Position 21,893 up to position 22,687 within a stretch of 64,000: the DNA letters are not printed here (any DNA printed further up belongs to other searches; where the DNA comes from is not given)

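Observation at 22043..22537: Heptad-perfect coiled-coil membrane protein with 21-nt DNA tandem repeats inside the conserved asd-dapA operon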

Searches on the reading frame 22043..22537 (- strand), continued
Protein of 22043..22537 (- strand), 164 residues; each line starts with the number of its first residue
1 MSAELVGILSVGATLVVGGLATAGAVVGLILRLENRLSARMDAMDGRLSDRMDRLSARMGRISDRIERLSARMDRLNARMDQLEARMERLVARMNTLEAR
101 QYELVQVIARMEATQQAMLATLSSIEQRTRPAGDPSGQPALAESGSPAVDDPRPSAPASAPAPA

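Call 36: search_protein_families(library=pfam, proteins=[L023:8001-8285:+, L025:8001-8276:+, L026:8001-8324:+, L028:8001-8255:+, L035:8001-8255:+, L043:8001-8267:+, P0067, P0078, P0079, P0007], max_evalue=0.001)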
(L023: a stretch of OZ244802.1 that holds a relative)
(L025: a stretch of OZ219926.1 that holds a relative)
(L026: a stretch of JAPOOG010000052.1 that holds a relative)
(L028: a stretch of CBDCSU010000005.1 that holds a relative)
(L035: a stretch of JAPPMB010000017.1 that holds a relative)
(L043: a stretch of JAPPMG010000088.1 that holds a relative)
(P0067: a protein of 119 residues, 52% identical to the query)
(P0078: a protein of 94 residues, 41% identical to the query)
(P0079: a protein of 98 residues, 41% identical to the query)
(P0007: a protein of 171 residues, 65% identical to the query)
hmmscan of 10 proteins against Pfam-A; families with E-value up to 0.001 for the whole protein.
L023:8001-8285:+ (95 aa): 1 family
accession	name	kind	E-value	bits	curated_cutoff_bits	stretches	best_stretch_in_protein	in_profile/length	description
PF14197.11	Cep57_CLD_2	-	0.00047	20.6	27.1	1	28-74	19-65/67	Centrosome localisation domain of PPC89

L025:8001-8276:+ (92 aa): 11 families
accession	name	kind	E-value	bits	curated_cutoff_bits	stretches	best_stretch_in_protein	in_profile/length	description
PF23991.1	DUF7310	-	2.9e-08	34.5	40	1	27-81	2-58/83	Coiled-coil region of unknown function (DUF7310)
PF10779.14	XhlA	-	8.7e-05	23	34.7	1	38-81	3-46/67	Haemolysin XhlA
PF04513.17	Baculo_PEP_C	-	0.00016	22.2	38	1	20-83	55-115/140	Baculovirus polyhedron envelope protein, PEP, C terminus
PF16526.10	CLZ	-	0.00019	22.2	26.7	0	49-77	27-55/71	C-terminal leucine zipper domain of cyclic nucleotide-gated channels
PF01920.25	Prefoldin_2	-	0.00019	21.8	27.6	1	33-76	56-99/106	Prefoldin subunit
PF03148.19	Tektin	-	0.00036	19.8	34.3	1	24-81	35-92/383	Tektin family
PF11559.13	ADIP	-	0.00039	20.9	34.3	1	22-83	56-117/151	Afadin- and alpha -actinin-Binding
PF12072.13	RNase_Y_N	-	0.00058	19.8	32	1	23-76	73-126/201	RNase Y N-terminal region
PF07889.17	DUF1664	-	0.00066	20.2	34.6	1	19-81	46-108/124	Protein of unknown function (DUF1664)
PF02346.21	Vac_Fusion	-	0.00072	19.6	24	0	40-83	1-44/56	Chordopoxvirus multifunctional envelope protein A27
PF05377.16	FlaC_arch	-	0.00096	19.9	27.8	0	61-81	1-21/55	Flagella accessory protein C (FlaC)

L026:8001-8324:+ (108 aa): 15 families
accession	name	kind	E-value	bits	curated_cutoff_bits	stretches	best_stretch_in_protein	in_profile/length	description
PF23991.1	DUF7310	-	3.2e-06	28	40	0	40-72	18-52/83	Coiled-coil region of unknown function (DUF7310)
PF12072.13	RNase_Y_N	-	6.1e-05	23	32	1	23-96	62-138/201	RNase Y N-terminal region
PF20667.3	Sec10_N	-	6.7e-05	23.4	27.4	1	20-76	12-68/118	Exocyst complex component Sec10, N-terminal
PF04513.17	Baculo_PEP_C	-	7e-05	23.3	38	1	20-89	33-99/140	Baculovirus polyhedron envelope protein, PEP, C terminus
PF01442.23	Apolipoprotein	-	0.00025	21.2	90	1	21-87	88-155/190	Apolipoprotein A1/A4/E domain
PF16526.10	CLZ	-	0.00028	21.6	26.7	0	24-71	23-70/71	C-terminal leucine zipper domain of cyclic nucleotide-gated channels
PF16326.10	ABC_tran_CTD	-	0.00029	21.4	32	1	48-94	13-60/69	ABC transporter C-terminal domain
PF12841.12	YvrJ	-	0.00038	20.4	29.5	0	72-88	18-34/36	YvrJ protein family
PF10779.14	XhlA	-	0.0004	20.9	34.7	0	48-72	2-26/67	Haemolysin XhlA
PF24487.1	NDC80_loop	-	0.00051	20.2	27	1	22-102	105-182/233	Kinetochore protein NDC80 loop region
PF04740.18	LXG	-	0.00064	20.1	26.5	1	29-95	121-190/202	LXG domain of WXG superfamily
PF10046.14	BLOC1_2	-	0.00066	20.4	33.4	0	28-88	37-92/96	Biogenesis of lysosome-related organelles complex-1 subunit 2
PF15397.11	DUF4618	-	0.00068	19.6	34.9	0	21-71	52-102/258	Domain of unknown function (DUF4618)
PF21773.2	ODAD1_CC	-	0.00091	18.8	27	0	28-90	201-270/287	ODAD1 central coiled coil region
PF18982.5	JetA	-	0.00094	18.3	26.2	1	23-101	214-293/434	Wadjet protein JetA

L028:8001-8255:+ (85 aa): 6 families
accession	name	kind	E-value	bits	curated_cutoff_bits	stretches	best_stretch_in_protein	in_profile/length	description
PF23991.1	DUF7310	-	4.6e-06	27.5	40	1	33-73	18-64/83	Coiled-coil region of unknown function (DUF7310)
PF04102.17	SlyX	-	2.3e-05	25.4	30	0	38-75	2-39/67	SlyX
PF10779.14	XhlA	-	6.2e-05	23.5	34.7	1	38-74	3-39/67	Haemolysin XhlA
PF16526.10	CLZ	-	0.00021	22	26.7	0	37-67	22-52/71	C-terminal leucine zipper domain of cyclic nucleotide-gated channels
PF05377.16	FlaC_arch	-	0.00038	21.2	27.8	0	40-74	1-35/55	Flagella accessory protein C (FlaC)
PF12795.12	MscS_porin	-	0.00097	19.2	34.4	0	23-85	161-223/238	Mechanosensitive ion channel porin domain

L035:8001-8255:+ (85 aa): 0 families

L043:8001-8267:+ (89 aa): 0 families

P0067 (119 aa): 2 families
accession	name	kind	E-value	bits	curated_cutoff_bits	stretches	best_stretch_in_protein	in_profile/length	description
PF23991.1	DUF7310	-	0.00011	23.1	40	1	29-81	20-72/83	Coiled-coil region of unknown function (DUF7310)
PF11932.13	DUF3450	-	0.00093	19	32.6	0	31-99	50-118/241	Protein of unknown function (DUF3450)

P0078 (94 aa): 1 family
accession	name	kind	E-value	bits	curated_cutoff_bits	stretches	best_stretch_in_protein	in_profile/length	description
PF06825.17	HSBP1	-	1.1e-05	25.6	28.6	1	31-69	8-46/51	Heat shock factor binding protein 1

P0079 (98 aa): 2 families
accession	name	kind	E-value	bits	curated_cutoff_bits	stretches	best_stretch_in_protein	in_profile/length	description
PF06825.17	HSBP1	-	2.7e-05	24.3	28.6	1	32-68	13-49/51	Heat shock factor binding protein 1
PF07889.17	DUF1664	-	0.00071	20.1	34.6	1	7-76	14-82/124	Protein of unknown function (DUF1664)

P0007 (171 aa): 5 families
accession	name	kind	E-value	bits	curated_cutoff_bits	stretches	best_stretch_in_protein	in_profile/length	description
PF11932.13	DUF3450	-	5.9e-06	26.2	32.6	1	26-130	14-110/241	Protein of unknown function (DUF3450)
PF07889.17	DUF1664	-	9.6e-06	26.1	34.6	1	38-108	54-124/124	Protein of unknown function (DUF1664)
PF23991.1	DUF7310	-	5.4e-05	24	40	0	39-107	3-73/83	Coiled-coil region of unknown function (DUF7310)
PF05377.16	FlaC_arch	-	7.8e-05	23.4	27.8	0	86-126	1-41/55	Flagella accessory protein C (FlaC)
PF02601.20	Exonuc_VII_L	-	0.00039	20.4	35.9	1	32-125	144-237/315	Exonuclease VII, large subunit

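Call 37: search_protein_families(library=phrogs, proteins=[window:22046-22537:-, P0007, P0067, L025:8001-8276:+, L023:8001-8285:+], max_evalue=0.001)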
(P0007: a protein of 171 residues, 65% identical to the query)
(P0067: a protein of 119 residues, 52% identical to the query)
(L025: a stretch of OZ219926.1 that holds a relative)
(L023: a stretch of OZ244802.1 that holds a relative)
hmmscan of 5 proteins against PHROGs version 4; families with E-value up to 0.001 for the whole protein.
window:22046-22537:- (164 aa): 8 families
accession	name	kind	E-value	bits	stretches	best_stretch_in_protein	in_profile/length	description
phrog_12015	-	unknown function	3.1e-05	24.6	1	21-93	80-155/165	-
phrog_1009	-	unknown function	6.9e-05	23.9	1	20-102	15-100/103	-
phrog_4153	-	moron, auxiliary metabolic gene and host takeover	0.00011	23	0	48-88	61-101/129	membrane protein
phrog_20262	-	unknown function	0.00013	23.1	1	32-113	47-119/146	-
phrog_11953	-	DNA, RNA and nucleotide metabolism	0.0002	22.1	0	62-117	5-64/154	exonuclease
phrog_5553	-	unknown function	0.00031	21.9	1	44-105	1-62/114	-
phrog_28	-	tail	0.0004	20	1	20-118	167-243/1228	tail length tape measure protein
phrog_5218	-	unknown function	0.00074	18.7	1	34-122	144-219/1599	-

P0007 (171 aa): 9 families
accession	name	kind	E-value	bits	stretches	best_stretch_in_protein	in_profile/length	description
phrog_12015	-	unknown function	1.2e-09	39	1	32-111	87-159/165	-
phrog_5553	-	unknown function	1.2e-06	29.8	1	59-131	9-81/114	-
phrog_5218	-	unknown function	9.4e-06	25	1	39-127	134-217/1599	-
phrog_736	-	unknown function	1.1e-05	26.5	1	17-100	17-93/112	-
phrog_1009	-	unknown function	1.7e-05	25.8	1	21-109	16-100/103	-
phrog_18362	-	unknown function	0.0002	22.7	0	27-78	47-98/119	-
phrog_12220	-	unknown function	0.00022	22.3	0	20-83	10-72/89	-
phrog_1863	-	unknown function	0.00049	21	1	16-108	8-95/97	-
phrog_739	-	lysis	0.00079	20.6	0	17-106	9-97/122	Rz-like spanin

P0067 (119 aa): 4 families
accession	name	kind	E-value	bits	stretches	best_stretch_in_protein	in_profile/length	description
phrog_5553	-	unknown function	5.4e-05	24.4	1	35-88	17-70/114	-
phrog_736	-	unknown function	0.00028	22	1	11-87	19-100/112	-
phrog_12015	-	unknown function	0.00035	21.2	1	34-74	121-161/165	-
phrog_1009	-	unknown function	0.00076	20.5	1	4-77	13-93/103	-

L025:8001-8276:+ (92 aa): 11 families
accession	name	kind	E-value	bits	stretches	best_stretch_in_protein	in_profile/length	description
phrog_1009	-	unknown function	1.1e-07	32.9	1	3-80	12-89/103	-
phrog_12015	-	unknown function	6.2e-07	30.2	1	24-81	94-154/165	-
phrog_736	-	unknown function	1.8e-06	29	1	6-85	20-91/112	-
phrog_29007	-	unknown function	6.8e-05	24.3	0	14-54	55-97/99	-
phrog_1193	-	other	0.00018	22.4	1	38-76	5-43/76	hemolysin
phrog_3413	-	unknown function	0.00022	22.5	0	4-67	8-71/106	-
phrog_25947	-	other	0.00027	22.2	1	32-82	2-52/79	hol-like chemotaxis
phrog_18362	-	unknown function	0.00042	21.6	1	23-77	47-101/119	-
phrog_17470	-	unknown function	0.00065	18.8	1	13-79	156-220/755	-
phrog_5553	-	unknown function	0.00085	20.5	1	21-74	10-63/114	-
phrog_89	-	lysis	0.00096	20.1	0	5-72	6-76/143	Rz-like spanin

L023:8001-8285:+ (95 aa): 3 families
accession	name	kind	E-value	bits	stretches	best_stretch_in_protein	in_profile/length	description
phrog_2658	-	other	9e-05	23.7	1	29-95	48-117/126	hol-like chemotaxis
phrog_8369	-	other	0.00025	22.2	1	31-91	59-111/192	hol-like chemotaxis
phrog_5820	-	unknown function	0.00029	21.5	1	50-93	87-137/200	-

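Call 43: find_homologous_proteins(query=A2, max_evalue=0.001)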
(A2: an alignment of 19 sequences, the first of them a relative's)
Query A2 (19 sequences) (92 aa, profile of the alignment): 1076 proteins with E <= 0.001 among 8000 candidates; the best 120 are listed.
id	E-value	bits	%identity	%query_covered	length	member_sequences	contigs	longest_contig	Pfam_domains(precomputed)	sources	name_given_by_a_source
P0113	5.5e-31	124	68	99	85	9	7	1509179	PF10805.15,PF23991.2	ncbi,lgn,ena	-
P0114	1.5e-30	123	69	99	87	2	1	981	PF10805.15,PF23991.2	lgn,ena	-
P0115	2.4e-30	122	68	99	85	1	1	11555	PF10805.15,PF23991.2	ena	-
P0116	3.4e-30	122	64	99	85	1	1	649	PF10805.15,PF23991.2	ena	-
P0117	1.0e-29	120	85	100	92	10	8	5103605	PF10805.15,PF23991.2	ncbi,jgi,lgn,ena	jgi:chromosome segregation ATPase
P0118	4.1e-29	118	60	97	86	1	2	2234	PF10805.15,PF23991.2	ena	-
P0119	5.4e-29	118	70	99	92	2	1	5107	PF16526.11,PF05377.18,PF10779.15,PF01920.26,PF10805.15,PF23991.2,PF04102.18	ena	-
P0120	5.9e-29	118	67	99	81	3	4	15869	PF10805.15,PF23991.2,PF04102.18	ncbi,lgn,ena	-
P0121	1.6e-28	116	67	99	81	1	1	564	PF10805.15,PF23991.2,PF04102.18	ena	-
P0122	2.0e-28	116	58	97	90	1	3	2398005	PF23991.2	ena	-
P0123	6.7e-28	114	45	97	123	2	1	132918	PF01442.24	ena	-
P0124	1.5e-27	113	69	98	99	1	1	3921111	-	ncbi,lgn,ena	-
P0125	1.5e-27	113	64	97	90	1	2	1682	PF10805.15,PF23991.2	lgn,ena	-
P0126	2.4e-27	113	56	97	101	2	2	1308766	-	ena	-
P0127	2.5e-27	113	67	100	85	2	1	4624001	-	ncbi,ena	-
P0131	1.2e-25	107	66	100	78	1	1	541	PF10805.15,PF23991.2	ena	-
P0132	1.3e-25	107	70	100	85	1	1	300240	PF07439.16,PF10805.15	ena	-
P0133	1.9e-25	107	71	100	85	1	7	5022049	PF10805.15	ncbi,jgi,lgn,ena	jgi:uncharacterized coiled-coil protein SlyX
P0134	2.1e-25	106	69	100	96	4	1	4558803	PF10805.15,PF01442.24,PF23991.2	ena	-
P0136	2.8e-25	106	39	95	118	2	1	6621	PF10805.15,PF23991.2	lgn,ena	-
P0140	4.5e-25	105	70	100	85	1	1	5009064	PF10805.15,PF23991.2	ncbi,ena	-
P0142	7.0e-25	105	32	84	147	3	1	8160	PF10805.15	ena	-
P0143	8.7e-25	105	53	91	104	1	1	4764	PF04513.18,PF10779.15,PF10805.15,PF01442.24,PF06825.18,PF23991.2,PF16326.11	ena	-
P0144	8.7e-25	105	43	95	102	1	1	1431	PF05377.18,PF10805.15,PF23991.2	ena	-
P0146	1.2e-24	104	30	84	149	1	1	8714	PF10805.15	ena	-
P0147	1.7e-24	104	63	100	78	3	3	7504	PF10805.15,PF23991.2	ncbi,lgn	-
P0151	3.3e-24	103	54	91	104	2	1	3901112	PF04513.18,PF10805.15,PF23991.2,PF16326.11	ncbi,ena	-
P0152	4.0e-24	102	48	95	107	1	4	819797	PF10805.15,PF23991.2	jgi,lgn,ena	jgi:hypothetical protein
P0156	1.7e-23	100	52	91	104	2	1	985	PF04513.18,PF10805.15,PF23991.2,PF06667.18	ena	-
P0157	1.9e-23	100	47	91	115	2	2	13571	PF12841.13,PF04513.18,PF10779.15,PF10805.15,PF06825.18,PF23991.2,PF06667.18,PF16326.11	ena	-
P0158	4.9e-23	99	53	91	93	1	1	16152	PF10805.15,PF23991.2,PF16326.11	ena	-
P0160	5.9e-23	99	40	95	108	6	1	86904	PF10805.15,PF23991.2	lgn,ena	-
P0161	7.1e-23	98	48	95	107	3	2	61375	PF10805.15,PF23991.2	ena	-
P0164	9.5e-23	98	44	86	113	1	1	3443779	PF10805.15,PF23991.2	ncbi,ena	-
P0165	9.6e-23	98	41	95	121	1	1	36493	PF01519.23,PF10805.15,PF23991.2,PF07889.18,PF00261.26,PF27742.1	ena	-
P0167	1.0e-22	98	38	86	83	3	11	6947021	PF23991.2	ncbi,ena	-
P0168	1.2e-22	98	52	91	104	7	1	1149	PF04513.18,PF10805.15,PF06825.18,PF23991.2,PF16326.11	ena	-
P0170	1.4e-22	97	42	85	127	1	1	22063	PF01920.26,PF10805.15,PF23991.2,PF16326.11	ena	-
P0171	1.5e-22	97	51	91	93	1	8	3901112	PF10805.15,PF23991.2,PF16326.11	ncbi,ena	-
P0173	1.8e-22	97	52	91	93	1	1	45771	PF10805.15,PF23991.2,PF16326.11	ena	-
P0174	1.9e-22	97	49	91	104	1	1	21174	PF04513.18,PF10805.15,PF23991.2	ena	-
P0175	1.9e-22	97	53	91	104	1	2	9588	PF04513.18,PF10805.15,PF23991.2,PF06667.18,PF16326.11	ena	-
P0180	2.2e-22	97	41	95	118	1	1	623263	PF10805.15,PF23991.2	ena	-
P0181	2.3e-22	97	51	91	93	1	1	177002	PF10805.15,PF23991.2,PF16326.11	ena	-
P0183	2.4e-22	97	53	91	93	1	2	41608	PF10805.15,PF23991.2,PF16326.11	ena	-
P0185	4.4e-22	96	51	91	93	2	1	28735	PF10805.15,PF23991.2,PF16326.11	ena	-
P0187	5.7e-22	95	50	91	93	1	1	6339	PF10805.15,PF23991.2,PF16326.11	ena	-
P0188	5.8e-22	95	42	86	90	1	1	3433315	PF10805.15,PF23991.2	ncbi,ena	-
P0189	5.8e-22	95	45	95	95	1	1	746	PF05377.18,PF10805.15,PF23991.2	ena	-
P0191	6.5e-22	95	43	95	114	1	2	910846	PF10805.15,PF23991.2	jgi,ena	jgi:predicted nuclease with TOPRIM domain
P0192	7.4e-22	95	40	86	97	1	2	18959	PF10805.15,PF23991.2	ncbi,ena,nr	ncbi:MAG: hypothetical protein OYH76_07765 [Defluviicoccus sp.]|nr:hypothetical protein [Defluviicoc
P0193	7.7e-22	95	51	95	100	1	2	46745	PF10805.15,PF23991.2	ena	-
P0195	8.8e-22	95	32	93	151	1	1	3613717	PF10805.15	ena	-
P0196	9.4e-22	95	52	91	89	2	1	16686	PF10805.15,PF23991.2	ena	-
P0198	1.1e-21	95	51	91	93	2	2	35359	PF10805.15,PF23991.2,PF16326.11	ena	-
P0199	1.2e-21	94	52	91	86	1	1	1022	PF10805.15,PF23991.2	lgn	-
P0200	1.3e-21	94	49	92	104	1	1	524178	PF04513.18,PF10805.15,PF06825.18,PF23991.2,PF06667.18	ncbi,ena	-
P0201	1.4e-21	94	51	91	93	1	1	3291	PF10805.15,PF23991.2,PF16326.11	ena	-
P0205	1.8e-21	94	36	86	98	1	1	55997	PF10805.15,PF23991.2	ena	-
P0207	2.3e-21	94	52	91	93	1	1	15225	PF10805.15,PF23991.2,PF16326.11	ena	-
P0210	4.8e-21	93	40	83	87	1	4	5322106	PF23991.2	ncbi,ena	-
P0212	6.0e-21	92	46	91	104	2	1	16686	PF04513.18,PF10805.15,PF06825.18,PF23991.2,PF16326.11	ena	-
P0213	6.2e-21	92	38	79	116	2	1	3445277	PF10805.15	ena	-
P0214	6.2e-21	92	37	86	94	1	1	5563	PF10805.15,PF23991.2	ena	-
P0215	6.6e-21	92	41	95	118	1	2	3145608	PF10805.15,PF23991.2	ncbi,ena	-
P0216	6.7e-21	92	49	91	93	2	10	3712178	PF10805.15,PF23991.2,PF16326.11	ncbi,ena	-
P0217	7.8e-21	92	52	91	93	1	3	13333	PF10805.15,PF23991.2,PF16326.11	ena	-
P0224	1.4e-20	91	42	86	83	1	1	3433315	PF10805.15,PF23991.2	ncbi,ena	-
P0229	2.1e-20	90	39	95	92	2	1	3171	PF10805.15,PF23991.2,PF11382.14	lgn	-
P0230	2.7e-20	90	47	95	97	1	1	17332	PF10805.15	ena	-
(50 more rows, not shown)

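Call 44: predict_structure(alignment_id=A1)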
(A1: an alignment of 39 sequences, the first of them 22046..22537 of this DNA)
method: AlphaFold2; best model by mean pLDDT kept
length: 164 residues; sequences in the alignment: 39
mean_pLDDT: 82.3   pTM: 0.40
mean pLDDT of the five models: 82.3, 79.8, 78.7, 78.2, 77.2
residues with pLDDT >= 90: 100; 70-90: 28; 50-70: 7; < 50: 29
segments of 3 or more residues with pLDDT < 50: 137-162
pLDDT, mean of each block of 10 residues (from residue 1): 78 80 89 94 96 97 97 98 97 95 95 95 88 49 38 45 46
secondary structure, 60 per line:
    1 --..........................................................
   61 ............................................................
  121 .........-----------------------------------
elements in order: H3-129

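Call 46: find_encoding_contigs(protein=P0167, flank=4000, max_places=5)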
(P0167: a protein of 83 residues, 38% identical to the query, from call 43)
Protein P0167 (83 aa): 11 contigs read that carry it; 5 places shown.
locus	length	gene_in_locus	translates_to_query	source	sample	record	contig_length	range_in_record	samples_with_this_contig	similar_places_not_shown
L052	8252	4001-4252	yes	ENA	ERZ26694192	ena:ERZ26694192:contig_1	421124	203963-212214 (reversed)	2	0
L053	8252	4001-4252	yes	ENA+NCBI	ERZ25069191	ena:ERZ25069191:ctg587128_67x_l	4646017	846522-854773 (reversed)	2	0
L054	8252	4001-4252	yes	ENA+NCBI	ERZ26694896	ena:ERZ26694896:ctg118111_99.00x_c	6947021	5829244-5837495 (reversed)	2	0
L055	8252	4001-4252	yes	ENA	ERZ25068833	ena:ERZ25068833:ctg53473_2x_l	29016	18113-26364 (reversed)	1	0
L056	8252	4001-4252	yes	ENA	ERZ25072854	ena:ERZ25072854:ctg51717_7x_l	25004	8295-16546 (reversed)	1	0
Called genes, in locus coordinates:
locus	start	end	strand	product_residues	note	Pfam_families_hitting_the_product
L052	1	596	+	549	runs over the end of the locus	-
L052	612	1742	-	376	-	PF00005:ABC_tran, PF13304:AAA_21 (faint)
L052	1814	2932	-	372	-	PF01717:Meth_synt_2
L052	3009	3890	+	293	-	PF00753:Lactamase_B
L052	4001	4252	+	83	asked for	PF23991:DUF7310 (faint)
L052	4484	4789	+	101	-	PF07505:DUF5131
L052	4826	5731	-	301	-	PF13276:HTH_21, PF00665:rve, PF13683:rve_3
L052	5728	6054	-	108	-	PF01527:HTH_Tnp_1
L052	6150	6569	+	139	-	PF07505:DUF5131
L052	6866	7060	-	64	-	-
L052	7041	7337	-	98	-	-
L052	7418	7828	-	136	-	PF05014:Nuc_deoxyrib_tr (weak)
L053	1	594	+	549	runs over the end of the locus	PF00528:BPD_transp_1 (weak)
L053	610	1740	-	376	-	PF00005:ABC_tran, PF13304:AAA_21 (faint)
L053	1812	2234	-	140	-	PF01717:Meth_synt_2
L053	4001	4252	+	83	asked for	PF23991:DUF7310 (faint)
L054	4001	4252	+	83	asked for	PF23991:DUF7310 (faint)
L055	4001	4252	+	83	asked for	PF23991:DUF7310 (faint)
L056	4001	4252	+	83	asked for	PF23991:DUF7310 (faint)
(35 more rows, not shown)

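Call 47: find_encoding_contigs(protein=P0117, flank=4000, max_places=5)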
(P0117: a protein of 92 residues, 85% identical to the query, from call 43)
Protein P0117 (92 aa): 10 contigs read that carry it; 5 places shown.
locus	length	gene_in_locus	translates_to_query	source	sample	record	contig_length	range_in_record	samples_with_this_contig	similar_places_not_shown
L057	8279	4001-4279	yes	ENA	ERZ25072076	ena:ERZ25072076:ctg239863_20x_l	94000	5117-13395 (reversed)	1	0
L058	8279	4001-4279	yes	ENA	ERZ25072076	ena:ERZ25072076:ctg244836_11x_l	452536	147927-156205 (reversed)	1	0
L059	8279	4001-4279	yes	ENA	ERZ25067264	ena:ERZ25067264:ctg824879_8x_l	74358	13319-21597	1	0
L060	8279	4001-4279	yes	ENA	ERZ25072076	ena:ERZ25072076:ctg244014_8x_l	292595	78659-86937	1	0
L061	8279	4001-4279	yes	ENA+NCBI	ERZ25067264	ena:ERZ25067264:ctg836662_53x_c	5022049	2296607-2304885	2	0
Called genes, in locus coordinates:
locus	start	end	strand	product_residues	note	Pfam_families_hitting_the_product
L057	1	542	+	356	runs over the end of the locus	PF01717:Meth_synt_2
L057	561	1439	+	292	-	PF12146:Hydrolase_4, PF00561:Abhydrolase_1, PF12697:Abhydrolase_6, PF03096:Ndr (weak)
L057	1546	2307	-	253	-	PF00106:adh_short, PF08659:KR, PF13561:adh_short_C2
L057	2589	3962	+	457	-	PF00291:PALP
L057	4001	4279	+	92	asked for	PF10805:DUF2730 (weak), PF23991:DUF7310 (weak)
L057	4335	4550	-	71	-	-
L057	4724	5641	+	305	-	PF01728:FtsJ (weak), PF13489:Methyltransf_23 (weak), PF01135:PCMT (weak), PF01209:Ubie_methyltran (weak), PF13847:Methyltransf_31, PF08241:Methyltransf_11 (weak), PF13649:Methyltransf_25, PF13847:Methyltransf_31, +3 more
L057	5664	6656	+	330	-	PF04055:Radical_SAM, PF12345:DUF3641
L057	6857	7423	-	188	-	PF06114:Peptidase_M78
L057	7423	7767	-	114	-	PF13443:HTH_26 (weak), PF13560:HTH_31 (weak), PF01381:HTH_3 (weak)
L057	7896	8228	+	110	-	PF14452:Multi_ubiq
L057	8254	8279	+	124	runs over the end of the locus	PF14462:Prok-E2_E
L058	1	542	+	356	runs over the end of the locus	PF01717:Meth_synt_2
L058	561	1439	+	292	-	PF12146:Hydrolase_4, PF00561:Abhydrolase_1, PF12697:Abhydrolase_6, PF03096:Ndr (weak)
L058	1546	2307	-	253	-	PF00106:adh_short, PF08659:KR, PF13561:adh_short_C2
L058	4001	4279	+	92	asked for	PF10805:DUF2730 (weak), PF23991:DUF7310 (weak)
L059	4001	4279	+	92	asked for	PF10805:DUF2730 (weak), PF23991:DUF7310 (weak)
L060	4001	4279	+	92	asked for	PF10805:DUF2730 (weak), PF23991:DUF7310 (weak)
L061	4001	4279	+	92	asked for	PF10805:DUF2730 (weak), PF23991:DUF7310 (weak)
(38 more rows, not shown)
